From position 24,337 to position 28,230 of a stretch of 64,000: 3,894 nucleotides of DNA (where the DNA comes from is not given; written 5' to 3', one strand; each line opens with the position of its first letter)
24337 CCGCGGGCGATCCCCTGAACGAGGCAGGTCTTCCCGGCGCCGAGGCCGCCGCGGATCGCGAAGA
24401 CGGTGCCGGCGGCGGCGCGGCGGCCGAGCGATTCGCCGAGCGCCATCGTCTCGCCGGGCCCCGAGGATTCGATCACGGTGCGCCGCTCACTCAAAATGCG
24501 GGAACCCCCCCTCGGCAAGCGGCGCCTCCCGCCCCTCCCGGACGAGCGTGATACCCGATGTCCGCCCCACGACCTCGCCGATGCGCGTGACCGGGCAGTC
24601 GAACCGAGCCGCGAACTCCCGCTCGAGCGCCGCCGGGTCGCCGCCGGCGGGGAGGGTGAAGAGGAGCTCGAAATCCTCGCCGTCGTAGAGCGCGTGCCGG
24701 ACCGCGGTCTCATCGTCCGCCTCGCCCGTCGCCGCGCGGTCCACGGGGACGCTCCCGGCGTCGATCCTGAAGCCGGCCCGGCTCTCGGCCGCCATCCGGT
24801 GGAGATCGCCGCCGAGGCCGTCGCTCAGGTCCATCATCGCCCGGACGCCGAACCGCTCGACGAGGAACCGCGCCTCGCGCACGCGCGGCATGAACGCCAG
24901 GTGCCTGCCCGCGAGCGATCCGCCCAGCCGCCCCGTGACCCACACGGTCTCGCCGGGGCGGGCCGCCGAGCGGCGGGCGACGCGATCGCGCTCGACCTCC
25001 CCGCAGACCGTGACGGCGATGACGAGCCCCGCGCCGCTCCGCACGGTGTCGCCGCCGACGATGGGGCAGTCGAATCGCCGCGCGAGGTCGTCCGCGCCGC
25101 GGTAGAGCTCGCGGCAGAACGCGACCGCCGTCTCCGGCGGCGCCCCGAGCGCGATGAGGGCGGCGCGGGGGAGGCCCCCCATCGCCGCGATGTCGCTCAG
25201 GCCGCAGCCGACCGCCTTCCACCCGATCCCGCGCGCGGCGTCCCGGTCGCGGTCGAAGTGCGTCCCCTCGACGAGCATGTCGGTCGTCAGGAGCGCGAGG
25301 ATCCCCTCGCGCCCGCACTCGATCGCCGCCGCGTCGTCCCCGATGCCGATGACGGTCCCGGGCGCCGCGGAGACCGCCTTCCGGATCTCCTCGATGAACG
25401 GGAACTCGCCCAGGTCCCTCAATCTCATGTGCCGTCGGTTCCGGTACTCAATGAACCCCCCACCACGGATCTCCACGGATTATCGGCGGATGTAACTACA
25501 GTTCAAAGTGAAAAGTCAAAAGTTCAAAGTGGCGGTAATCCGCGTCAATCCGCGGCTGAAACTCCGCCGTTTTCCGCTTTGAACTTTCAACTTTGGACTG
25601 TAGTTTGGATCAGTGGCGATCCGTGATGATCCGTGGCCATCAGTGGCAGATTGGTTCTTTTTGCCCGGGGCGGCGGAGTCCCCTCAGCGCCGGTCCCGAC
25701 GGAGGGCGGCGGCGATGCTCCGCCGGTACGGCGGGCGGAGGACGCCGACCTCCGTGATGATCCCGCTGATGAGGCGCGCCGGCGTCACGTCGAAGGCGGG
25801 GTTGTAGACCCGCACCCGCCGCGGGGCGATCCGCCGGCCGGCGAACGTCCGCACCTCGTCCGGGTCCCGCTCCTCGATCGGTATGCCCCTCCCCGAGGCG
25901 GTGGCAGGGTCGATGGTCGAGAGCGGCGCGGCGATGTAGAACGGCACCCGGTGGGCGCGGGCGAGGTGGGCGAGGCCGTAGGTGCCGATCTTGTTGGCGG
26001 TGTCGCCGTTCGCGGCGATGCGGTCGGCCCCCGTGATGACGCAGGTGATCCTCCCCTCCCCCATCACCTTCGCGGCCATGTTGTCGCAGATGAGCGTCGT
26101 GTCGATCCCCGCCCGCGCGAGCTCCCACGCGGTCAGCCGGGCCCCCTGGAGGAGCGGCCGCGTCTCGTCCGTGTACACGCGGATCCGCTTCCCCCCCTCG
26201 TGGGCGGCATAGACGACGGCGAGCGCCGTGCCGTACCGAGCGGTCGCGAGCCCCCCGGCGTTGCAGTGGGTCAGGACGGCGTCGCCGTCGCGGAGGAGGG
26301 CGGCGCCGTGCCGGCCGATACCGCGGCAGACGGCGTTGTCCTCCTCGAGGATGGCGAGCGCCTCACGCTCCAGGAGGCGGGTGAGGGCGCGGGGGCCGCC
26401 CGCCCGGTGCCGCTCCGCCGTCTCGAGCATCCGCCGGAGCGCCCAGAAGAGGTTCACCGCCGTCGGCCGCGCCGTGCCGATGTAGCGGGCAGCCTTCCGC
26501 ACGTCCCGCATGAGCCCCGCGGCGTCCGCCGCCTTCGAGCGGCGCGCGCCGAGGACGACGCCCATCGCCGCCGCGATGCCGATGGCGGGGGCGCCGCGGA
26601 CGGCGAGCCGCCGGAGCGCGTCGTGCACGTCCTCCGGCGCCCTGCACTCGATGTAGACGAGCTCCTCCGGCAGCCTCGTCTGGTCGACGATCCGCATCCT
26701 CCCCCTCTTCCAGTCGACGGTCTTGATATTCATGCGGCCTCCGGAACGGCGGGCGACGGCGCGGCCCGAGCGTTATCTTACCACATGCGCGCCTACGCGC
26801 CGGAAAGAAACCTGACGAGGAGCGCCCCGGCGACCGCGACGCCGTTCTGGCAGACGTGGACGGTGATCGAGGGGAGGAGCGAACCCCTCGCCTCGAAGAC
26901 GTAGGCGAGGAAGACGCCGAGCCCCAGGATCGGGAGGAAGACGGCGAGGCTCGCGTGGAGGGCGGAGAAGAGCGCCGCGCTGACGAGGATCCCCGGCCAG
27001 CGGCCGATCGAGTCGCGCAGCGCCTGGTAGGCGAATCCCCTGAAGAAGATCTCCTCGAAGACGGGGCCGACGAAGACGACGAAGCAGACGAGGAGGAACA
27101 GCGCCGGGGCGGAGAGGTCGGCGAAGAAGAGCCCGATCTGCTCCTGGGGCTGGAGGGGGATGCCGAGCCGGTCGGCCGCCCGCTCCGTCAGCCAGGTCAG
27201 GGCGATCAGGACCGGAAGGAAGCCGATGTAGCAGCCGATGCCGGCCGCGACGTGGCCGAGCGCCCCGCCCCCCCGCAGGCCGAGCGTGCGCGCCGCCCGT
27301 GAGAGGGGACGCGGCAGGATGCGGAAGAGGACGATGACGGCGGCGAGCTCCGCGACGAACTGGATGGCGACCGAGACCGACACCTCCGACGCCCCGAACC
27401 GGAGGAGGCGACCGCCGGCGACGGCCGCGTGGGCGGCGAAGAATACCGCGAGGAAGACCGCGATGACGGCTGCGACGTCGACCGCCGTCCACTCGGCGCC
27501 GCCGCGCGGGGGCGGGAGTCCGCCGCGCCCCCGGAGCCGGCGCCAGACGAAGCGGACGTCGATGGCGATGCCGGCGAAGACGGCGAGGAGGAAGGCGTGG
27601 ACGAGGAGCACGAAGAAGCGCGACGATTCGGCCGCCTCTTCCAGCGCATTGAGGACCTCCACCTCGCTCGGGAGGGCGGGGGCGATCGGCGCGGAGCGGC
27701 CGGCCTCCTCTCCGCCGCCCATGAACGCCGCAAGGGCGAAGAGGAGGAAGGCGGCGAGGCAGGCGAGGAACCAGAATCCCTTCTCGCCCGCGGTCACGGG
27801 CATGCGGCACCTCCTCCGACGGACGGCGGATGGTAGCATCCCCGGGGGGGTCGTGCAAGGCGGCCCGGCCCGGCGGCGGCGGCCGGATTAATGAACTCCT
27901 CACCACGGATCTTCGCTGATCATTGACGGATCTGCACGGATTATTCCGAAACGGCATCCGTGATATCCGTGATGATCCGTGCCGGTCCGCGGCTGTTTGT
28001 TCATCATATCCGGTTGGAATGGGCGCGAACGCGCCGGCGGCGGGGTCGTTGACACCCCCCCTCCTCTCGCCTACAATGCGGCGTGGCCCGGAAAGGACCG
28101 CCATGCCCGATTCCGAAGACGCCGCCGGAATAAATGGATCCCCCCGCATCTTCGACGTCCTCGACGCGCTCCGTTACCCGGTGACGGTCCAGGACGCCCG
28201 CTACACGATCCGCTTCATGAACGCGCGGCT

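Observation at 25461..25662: Dispersed composite repeat: 10-bp-phased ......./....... heptamer arrays in inverted orientation around an AT-rich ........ core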

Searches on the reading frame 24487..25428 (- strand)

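Call 47: search_protein_families(library=pfam, proteins=[window:24487-25428:-], max_evalue=0.001)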
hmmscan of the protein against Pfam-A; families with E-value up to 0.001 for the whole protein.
window:24487-25428:- (313 aa): 2 families
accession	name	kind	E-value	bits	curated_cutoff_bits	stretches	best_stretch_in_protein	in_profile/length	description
PF00586.29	AIRS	-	3.2e-25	89.2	24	1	30-145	1-112/112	AIR synthase related protein, N-terminal domain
PF02769.27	AIRS_C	-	8.7e-10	39.4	23.1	1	173-291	38-150/156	AIR synthase related protein, C-terminal domain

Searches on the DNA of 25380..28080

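Call 79: search_rna_families(source=window, start=25380, end=28080, threshold=evalue, max_evalue=1)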
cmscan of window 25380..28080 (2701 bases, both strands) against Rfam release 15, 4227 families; matches with E-value up to 1: 0.
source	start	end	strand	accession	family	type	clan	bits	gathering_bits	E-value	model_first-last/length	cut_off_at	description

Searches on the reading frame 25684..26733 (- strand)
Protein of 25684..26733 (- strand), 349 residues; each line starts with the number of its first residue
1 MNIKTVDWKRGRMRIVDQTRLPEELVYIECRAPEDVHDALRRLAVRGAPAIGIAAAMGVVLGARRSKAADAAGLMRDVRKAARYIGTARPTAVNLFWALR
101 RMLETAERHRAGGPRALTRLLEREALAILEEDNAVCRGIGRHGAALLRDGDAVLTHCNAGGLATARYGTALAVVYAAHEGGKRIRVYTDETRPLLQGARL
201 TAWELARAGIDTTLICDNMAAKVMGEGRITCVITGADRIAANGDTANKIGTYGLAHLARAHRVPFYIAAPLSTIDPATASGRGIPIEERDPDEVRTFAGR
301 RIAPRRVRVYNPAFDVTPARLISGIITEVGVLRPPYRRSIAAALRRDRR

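Call 21: find_encoding_contigs(protein=window:25684-26733:-, flank=10000, max_places=6)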
Protein window:25684-26733:- (349 aa): no gene with exactly this product is on record in the collection.
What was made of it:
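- Tried and rejected: Exact look-up of the window's MtnA (call 21).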

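Call 25: find_homologous_proteins(query=window:25684-26733:-, max_evalue=1e-30)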
Query window:25684-26733:- (349 aa): 8000 proteins with E <= 1e-30 among 8000 candidates; the best 120 are listed.
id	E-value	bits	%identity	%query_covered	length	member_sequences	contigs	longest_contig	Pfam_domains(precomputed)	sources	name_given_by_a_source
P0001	4.4e-222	754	100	100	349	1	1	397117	PF01008.24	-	-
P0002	1.5e-164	565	73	100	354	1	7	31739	PF01008.24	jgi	jgi:methylthioribose-1-phosphate isomerase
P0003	2.0e-156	539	70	100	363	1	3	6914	PF01008.24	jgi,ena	-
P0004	3.7e-155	534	69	99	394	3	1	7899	PF01008.24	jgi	jgi:methylthioribose-1-phosphate isomerase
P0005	4.3e-155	534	71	99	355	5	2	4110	PF01008.24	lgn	-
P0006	1.4e-154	533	68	99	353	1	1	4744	PF01008.24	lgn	-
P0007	5.6e-154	531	71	99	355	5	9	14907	PF01008.24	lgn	-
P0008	9.1e-153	527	71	95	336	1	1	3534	PF01008.24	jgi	jgi:methylthioribose-1-phosphate isomerase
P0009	1.3e-152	526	69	99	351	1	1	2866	PF01008.24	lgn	-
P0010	1.6e-152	526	69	100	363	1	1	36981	PF01008.24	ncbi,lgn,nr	ncbi:MAG: S-methyl-5-thioribose-1-phosphate isomerase [Candidatus Aureabacteria bacterium]|nr:S-meth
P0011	1.9e-152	526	73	99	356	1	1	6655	PF01008.24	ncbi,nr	ncbi:MAG: S-methyl-5-thioribose-1-phosphate isomerase [Candidatus Aureabacteria bacterium]|nr:S-meth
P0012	2.2e-152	525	67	100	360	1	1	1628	PF01008.24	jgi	-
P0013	9.2e-152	523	67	99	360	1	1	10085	PF01008.24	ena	-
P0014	3.2e-151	522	68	100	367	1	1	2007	PF01008.24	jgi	jgi:methylthioribose-1-phosphate isomerase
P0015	5.1e-151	521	68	99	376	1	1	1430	PF01008.24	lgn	-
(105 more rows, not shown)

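Call 26: find_encoding_contigs(protein=P0002, flank=10000, max_places=4)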
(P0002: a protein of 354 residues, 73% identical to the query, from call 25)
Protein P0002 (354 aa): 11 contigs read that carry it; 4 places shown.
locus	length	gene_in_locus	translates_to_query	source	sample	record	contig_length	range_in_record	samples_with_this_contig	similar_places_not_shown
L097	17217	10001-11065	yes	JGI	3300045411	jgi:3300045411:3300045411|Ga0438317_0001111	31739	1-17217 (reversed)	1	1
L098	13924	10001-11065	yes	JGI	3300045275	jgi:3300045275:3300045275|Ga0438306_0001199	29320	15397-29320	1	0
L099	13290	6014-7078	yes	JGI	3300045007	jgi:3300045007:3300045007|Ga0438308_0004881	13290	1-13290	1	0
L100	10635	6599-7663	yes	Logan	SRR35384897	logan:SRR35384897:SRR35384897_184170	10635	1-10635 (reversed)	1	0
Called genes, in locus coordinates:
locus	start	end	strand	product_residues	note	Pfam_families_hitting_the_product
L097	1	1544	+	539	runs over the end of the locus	-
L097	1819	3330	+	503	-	-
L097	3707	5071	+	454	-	PF07504:FTP (weak), PF01447:Peptidase_M4 (weak), PF02128:Peptidase_M36 (weak)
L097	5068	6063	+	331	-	-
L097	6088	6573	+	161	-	PF00293:NUDIX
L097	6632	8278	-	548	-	PF00989:PAS, PF13188:PAS_8, PF13426:PAS_9, PF00989:PAS, PF08448:PAS_4, PF13426:PAS_9, PF00512:HisKA, PF02518:HATPase_c, +3 more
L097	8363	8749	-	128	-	-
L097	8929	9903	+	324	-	PF02517:Rce1-like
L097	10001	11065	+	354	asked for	PF01008:IF-2B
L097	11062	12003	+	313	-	PF00586:AIRS, PF02769:AIRS_C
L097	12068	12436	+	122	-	PF02367:TsaE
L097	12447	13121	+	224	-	PF00814:TsaD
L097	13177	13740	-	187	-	PF14345:GDYXXLXY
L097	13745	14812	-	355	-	-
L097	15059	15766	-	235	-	PF09925:DUF2157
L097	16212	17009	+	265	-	PF24481:CT398_CC, PF02591:Zn_ribbon_9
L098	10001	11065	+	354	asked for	PF01008:IF-2B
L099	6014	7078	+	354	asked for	PF01008:IF-2B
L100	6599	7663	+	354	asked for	PF01008:IF-2B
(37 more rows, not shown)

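Call 27: find_encoding_contigs(protein=P0010, flank=10000, max_places=3)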
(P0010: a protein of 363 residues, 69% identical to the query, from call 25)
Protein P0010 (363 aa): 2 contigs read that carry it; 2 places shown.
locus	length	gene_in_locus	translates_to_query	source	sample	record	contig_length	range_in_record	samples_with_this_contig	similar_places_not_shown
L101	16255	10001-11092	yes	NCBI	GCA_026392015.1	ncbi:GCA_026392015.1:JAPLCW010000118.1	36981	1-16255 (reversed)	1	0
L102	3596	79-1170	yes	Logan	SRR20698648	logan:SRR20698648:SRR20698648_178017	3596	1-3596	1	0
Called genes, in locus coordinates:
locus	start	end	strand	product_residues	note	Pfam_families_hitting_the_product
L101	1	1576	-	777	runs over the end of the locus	PF25275:Golvesin_C, PF00932:LTD (weak)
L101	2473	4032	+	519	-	PF07504:FTP, PF01447:Peptidase_M4 (weak), PF02128:Peptidase_M36 (faint)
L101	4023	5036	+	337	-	-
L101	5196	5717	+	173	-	PF00293:NUDIX, PF14815:NUDIX_4 (weak)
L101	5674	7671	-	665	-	PF00989:PAS (weak), PF13426:PAS_9 (weak), PF00989:PAS, PF13188:PAS_8, PF08448:PAS_4, PF13426:PAS_9, PF00512:HisKA, PF02518:HATPase_c, +1 more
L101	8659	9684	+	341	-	PF02517:Rce1-like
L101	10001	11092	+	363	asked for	PF01008:IF-2B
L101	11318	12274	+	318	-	PF00586:AIRS, PF02769:AIRS_C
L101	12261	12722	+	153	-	PF02367:TsaE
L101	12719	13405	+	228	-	PF00814:TsaD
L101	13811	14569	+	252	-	PF23649:FKBP15 (weak), PF24481:CT398_CC (weak), PF02591:Zn_ribbon_9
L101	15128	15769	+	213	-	PF04337:DUF480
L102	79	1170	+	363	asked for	PF01008:IF-2B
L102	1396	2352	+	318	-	PF00586:AIRS, PF02769:AIRS_C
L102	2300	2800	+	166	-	PF02367:TsaE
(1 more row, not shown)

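Call 51: find_encoding_contigs(protein=P0011, flank=10000, max_places=2)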
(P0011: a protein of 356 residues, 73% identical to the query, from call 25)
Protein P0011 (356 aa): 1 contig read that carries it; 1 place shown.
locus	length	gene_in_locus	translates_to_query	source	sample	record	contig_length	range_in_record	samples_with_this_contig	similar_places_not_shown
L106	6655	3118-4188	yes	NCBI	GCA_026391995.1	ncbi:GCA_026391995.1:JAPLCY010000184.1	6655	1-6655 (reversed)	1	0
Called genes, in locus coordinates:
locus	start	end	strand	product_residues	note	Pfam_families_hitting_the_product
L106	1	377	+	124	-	?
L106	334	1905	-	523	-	PF08448:PAS_4 (weak), PF13426:PAS_9, PF00989:PAS, PF08448:PAS_4 (weak), PF13188:PAS_8 (weak), PF13426:PAS_9, PF00512:HisKA, PF02518:HATPase_c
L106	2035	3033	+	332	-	PF02517:Rce1-like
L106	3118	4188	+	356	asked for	PF01008:IF-2B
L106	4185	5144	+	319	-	PF00586:AIRS, PF02769:AIRS_C (weak)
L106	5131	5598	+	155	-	PF02367:TsaE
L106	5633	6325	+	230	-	PF00814:TsaD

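Call 52: find_encoding_contigs(protein=P0007, flank=10000, max_places=3)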
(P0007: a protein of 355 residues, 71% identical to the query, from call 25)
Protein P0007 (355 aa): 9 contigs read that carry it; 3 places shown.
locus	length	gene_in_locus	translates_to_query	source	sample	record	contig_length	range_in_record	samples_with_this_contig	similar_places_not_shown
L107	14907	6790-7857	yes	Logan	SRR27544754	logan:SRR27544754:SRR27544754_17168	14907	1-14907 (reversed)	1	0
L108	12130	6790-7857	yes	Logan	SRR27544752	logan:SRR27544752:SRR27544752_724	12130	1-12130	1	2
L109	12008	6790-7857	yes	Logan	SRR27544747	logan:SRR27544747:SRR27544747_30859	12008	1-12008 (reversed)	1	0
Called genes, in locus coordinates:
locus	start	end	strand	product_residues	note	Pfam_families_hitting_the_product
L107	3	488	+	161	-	?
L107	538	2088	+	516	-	PF07504:FTP, PF02128:Peptidase_M36 (faint)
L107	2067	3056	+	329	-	-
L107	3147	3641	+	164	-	PF00293:NUDIX, PF14815:NUDIX_4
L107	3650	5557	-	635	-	PF00989:PAS, PF13426:PAS_9, PF00989:PAS, PF08448:PAS_4, PF13188:PAS_8, PF13426:PAS_9, PF00512:HisKA, PF02518:HATPase_c, +5 more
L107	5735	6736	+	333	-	PF02517:Rce1-like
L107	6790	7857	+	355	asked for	PF01008:IF-2B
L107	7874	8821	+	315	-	PF00586:AIRS, PF02769:AIRS_C (weak)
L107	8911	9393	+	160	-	PF02367:TsaE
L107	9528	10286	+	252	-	PF00814:TsaD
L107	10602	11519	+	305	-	PF24481:CT398_CC (weak), PF02591:Zn_ribbon_9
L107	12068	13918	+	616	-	PF00324:AA_permease, PF13520:AA_permease_2, PF00359:PTS_EIIA_2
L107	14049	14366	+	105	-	-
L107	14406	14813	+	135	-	PF00072:Response_reg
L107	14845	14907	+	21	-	?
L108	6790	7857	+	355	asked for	PF01008:IF-2B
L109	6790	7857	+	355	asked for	PF01008:IF-2B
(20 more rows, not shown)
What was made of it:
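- It is 255 nt in the window, filled by B (calls 26, 51, 52).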

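Call 53: find_encoding_contigs(protein=P0003, flank=10000, max_places=2)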
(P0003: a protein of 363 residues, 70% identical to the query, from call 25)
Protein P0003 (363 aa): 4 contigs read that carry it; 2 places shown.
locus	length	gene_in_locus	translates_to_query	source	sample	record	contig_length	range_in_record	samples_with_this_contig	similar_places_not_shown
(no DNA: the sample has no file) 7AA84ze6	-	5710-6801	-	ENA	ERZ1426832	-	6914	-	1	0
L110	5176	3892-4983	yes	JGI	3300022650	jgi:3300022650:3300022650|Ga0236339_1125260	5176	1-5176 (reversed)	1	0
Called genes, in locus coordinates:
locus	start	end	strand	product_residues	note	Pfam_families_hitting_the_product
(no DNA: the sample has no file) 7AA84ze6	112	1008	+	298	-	PF01855:POR_N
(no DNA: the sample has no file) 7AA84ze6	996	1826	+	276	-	PF02775:TPP_enzyme_C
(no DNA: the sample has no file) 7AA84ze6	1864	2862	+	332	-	PF00583:Acetyltransf_1, PF13508:Acetyltransf_7 (weak), PF01558:POR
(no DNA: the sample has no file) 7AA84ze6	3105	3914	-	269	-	PF00226:DnaJ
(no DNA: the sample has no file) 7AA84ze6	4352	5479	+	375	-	PF04055:Radical_SAM, PF13186:SPASM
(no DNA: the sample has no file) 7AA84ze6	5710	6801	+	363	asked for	PF01008:IF-2B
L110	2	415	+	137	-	?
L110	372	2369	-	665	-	PF08448:PAS_4 (weak), PF13426:PAS_9, PF00989:PAS, PF13188:PAS_8, PF08448:PAS_4, PF13426:PAS_9, PF00512:HisKA, PF02518:HATPase_c, +3 more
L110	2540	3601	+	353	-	PF02517:Rce1-like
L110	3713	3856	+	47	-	-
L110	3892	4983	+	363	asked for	PF01008:IF-2B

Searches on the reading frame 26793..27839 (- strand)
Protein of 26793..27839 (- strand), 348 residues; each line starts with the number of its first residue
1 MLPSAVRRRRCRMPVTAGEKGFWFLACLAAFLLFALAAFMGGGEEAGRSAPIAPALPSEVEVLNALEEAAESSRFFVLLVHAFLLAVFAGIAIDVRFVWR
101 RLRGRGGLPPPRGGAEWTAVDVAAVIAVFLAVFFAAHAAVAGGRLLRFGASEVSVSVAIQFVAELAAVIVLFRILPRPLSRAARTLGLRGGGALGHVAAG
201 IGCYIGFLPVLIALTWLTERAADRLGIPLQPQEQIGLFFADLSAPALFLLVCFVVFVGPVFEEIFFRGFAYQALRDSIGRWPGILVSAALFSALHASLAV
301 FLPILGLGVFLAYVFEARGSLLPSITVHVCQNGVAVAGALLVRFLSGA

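Call 47: search_protein_families(library=pfam, proteins=[window:26793-27839:-], max_evalue=0.001)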
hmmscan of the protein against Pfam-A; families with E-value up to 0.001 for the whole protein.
window:26793-27839:- (348 aa): 1 family
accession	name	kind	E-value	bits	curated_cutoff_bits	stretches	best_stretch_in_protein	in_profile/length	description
PF02517.21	Rce1-like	-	8.2e-20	71.3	22.4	1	247-333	4-92/93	Type II CAAX prenyl endopeptidase Rce1-like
